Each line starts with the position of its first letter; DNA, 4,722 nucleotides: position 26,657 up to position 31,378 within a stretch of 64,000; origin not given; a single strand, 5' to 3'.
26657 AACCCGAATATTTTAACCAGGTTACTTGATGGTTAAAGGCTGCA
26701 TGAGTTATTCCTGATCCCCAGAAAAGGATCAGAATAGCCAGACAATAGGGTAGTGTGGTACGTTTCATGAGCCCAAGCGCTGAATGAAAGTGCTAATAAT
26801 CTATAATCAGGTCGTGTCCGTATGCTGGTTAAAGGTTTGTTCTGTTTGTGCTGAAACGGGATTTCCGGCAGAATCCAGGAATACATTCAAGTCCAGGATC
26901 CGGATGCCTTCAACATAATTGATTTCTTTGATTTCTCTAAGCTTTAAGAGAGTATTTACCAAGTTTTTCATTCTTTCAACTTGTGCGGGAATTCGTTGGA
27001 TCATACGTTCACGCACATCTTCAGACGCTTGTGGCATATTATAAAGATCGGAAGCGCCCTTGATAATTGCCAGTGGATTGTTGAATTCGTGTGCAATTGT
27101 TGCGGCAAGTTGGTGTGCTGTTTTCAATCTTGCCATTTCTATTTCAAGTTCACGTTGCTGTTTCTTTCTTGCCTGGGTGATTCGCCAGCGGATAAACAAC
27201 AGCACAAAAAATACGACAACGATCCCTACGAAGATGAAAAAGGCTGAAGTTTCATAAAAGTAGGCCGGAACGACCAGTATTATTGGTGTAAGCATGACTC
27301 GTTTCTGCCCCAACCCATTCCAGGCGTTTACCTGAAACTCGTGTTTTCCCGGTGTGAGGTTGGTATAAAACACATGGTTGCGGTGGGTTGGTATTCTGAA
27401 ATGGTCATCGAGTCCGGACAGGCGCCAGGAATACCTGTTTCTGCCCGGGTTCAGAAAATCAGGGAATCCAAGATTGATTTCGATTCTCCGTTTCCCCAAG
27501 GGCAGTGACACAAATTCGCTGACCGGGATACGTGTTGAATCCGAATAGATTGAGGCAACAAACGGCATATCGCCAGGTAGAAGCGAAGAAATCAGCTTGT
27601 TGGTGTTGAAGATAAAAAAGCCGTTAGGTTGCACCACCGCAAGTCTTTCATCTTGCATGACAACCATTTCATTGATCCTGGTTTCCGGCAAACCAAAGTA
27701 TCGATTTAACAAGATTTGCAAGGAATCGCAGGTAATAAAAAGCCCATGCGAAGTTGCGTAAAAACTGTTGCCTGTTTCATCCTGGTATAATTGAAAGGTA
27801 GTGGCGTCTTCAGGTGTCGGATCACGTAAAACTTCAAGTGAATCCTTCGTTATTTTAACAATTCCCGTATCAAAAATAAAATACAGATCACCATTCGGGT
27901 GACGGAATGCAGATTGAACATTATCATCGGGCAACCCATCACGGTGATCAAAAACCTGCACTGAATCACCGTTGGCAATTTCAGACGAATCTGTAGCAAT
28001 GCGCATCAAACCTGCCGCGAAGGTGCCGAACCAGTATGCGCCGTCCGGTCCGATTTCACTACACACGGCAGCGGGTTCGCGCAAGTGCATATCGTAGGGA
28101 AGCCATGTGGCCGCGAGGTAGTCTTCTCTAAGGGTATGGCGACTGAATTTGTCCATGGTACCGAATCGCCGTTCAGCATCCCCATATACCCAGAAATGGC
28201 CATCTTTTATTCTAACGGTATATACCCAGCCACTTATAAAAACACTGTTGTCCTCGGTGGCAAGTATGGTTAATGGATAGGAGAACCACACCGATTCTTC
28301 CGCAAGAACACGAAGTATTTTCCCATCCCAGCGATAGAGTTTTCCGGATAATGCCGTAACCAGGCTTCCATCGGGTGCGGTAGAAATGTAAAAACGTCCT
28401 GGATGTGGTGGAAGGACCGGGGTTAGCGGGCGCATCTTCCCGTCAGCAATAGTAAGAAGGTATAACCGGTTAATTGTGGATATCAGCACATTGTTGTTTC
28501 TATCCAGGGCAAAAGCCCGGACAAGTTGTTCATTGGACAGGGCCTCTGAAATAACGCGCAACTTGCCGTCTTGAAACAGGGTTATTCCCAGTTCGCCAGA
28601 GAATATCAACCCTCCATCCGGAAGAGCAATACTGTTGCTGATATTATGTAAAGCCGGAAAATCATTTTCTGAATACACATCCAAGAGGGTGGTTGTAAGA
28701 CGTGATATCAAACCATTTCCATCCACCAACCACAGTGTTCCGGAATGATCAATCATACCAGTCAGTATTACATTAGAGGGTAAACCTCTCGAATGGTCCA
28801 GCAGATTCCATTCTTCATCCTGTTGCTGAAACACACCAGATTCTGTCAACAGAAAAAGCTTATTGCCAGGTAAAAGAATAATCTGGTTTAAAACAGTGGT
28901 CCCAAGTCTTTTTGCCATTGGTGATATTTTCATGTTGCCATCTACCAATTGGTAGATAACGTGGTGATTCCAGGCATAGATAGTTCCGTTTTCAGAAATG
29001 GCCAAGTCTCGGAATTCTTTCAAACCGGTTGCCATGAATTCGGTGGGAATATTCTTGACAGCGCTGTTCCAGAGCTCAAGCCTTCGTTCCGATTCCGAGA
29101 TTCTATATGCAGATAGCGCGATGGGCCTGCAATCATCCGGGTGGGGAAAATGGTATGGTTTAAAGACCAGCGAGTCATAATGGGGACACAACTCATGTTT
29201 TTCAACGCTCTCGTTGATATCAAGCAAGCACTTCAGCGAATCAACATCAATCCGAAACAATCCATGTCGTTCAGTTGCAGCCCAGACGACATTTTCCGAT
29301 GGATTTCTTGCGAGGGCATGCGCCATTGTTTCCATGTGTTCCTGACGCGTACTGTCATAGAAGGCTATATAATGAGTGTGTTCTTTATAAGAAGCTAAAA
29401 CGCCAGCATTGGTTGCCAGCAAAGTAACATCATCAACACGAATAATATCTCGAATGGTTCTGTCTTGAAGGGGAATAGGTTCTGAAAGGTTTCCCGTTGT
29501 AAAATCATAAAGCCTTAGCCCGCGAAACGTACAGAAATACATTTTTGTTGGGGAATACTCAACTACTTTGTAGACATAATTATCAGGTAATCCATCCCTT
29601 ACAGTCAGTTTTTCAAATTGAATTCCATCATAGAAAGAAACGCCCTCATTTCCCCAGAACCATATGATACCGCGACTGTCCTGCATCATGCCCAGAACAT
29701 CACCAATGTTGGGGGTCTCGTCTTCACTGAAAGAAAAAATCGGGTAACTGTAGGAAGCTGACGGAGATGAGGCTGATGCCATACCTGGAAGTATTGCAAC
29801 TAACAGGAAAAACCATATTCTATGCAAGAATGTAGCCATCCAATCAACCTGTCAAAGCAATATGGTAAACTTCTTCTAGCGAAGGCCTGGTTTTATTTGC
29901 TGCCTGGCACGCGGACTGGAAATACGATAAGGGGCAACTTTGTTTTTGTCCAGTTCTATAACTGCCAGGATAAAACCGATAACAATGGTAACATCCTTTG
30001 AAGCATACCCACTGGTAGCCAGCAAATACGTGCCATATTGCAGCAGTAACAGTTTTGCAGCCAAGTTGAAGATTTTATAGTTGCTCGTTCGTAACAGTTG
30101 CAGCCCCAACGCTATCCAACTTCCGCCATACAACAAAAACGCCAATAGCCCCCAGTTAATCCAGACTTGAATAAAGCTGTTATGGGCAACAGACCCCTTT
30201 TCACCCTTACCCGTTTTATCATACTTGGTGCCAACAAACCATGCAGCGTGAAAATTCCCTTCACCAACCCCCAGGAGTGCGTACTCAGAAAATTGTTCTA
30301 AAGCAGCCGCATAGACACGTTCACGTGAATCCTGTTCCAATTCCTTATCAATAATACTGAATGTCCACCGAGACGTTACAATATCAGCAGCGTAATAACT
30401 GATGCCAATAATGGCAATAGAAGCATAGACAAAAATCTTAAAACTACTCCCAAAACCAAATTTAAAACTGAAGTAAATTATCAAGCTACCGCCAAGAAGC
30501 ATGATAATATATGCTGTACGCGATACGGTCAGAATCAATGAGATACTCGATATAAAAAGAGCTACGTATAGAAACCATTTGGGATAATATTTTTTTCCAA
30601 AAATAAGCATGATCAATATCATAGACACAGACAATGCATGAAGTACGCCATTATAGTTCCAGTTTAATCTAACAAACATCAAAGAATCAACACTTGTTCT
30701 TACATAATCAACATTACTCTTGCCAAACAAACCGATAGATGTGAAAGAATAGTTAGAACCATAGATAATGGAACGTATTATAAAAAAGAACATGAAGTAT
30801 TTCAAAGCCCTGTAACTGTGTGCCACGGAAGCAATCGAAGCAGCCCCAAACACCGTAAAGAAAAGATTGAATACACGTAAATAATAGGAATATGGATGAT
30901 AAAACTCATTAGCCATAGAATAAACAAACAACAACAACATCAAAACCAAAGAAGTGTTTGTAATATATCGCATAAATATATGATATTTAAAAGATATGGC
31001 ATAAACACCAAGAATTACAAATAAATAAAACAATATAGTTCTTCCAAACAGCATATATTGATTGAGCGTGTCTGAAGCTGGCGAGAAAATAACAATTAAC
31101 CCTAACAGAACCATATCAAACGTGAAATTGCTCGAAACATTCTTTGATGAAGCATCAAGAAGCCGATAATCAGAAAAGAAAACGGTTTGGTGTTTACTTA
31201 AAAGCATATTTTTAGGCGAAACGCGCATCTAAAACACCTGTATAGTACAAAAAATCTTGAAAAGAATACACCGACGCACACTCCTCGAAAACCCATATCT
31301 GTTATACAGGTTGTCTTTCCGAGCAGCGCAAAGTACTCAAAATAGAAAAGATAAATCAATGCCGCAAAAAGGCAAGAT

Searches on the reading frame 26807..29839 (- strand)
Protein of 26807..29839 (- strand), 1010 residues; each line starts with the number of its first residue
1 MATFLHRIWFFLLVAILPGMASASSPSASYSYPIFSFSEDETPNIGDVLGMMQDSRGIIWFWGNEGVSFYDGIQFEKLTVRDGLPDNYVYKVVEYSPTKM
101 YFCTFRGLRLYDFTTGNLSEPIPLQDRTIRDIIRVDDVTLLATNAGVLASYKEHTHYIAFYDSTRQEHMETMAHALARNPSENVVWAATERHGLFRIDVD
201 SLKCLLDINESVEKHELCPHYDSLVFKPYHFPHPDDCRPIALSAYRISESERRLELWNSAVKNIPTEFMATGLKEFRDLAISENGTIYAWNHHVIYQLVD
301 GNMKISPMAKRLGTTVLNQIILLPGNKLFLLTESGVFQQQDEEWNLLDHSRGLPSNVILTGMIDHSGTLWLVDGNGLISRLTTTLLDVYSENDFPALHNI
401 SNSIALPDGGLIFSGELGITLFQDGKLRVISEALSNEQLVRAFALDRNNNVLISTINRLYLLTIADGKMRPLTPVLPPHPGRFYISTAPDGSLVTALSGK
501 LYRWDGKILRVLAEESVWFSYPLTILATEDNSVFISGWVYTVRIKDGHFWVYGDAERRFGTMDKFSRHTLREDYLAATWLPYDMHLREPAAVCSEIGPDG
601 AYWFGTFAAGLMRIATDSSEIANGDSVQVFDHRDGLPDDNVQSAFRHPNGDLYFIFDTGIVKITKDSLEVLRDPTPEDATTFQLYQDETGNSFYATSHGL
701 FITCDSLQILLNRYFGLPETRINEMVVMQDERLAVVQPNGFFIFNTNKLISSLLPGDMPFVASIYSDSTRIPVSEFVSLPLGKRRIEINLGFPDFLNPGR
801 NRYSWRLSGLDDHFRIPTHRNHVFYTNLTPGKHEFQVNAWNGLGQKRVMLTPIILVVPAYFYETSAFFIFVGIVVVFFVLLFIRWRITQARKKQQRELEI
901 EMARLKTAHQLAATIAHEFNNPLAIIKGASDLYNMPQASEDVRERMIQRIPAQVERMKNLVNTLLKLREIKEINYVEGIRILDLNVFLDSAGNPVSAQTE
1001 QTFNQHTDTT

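Call 22: search_protein_families(library=pfam, proteins=[window:26807-29839:-])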
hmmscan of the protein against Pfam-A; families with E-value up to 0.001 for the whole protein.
window:26807-29839:- (1010 aa): 3 families
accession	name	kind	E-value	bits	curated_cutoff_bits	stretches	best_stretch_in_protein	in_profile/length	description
PF00512.31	HisKA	-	7.8e-11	42.3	26.9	1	910-968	4-61/66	His Kinase A (phospho-acceptor) domain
PF07495.19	Y_Y_Y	-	8.5e-09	35.6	26.6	1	795-846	2-53/65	Y_Y_Y domain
PF07494.17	Reg_prop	-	2.1e-07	30.8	20.4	0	47-61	6-20/24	Two component regulator propeller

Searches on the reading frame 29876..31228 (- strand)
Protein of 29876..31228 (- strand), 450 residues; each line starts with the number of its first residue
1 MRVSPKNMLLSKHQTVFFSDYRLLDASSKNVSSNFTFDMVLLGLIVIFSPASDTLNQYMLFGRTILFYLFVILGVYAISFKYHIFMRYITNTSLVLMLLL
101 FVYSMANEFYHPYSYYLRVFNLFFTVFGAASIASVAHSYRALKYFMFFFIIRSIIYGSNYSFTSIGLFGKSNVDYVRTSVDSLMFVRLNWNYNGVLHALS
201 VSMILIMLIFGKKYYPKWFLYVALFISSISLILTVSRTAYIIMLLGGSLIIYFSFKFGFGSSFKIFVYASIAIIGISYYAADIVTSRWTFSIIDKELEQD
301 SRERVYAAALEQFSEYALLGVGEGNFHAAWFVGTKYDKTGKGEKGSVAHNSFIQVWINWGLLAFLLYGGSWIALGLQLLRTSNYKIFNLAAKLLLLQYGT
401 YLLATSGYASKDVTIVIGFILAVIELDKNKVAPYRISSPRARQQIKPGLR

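Call 22: search_protein_families(library=pfam, proteins=[window:29876-31228:-])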
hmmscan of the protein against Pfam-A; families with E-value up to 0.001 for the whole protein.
window:29876-31228:- (450 aa): 1 family
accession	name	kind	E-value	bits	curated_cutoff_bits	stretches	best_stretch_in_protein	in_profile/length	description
PF04932.20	Wzy_C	-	2.3e-12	47.4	31.7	1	223-367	2-148/149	O-Antigen ligase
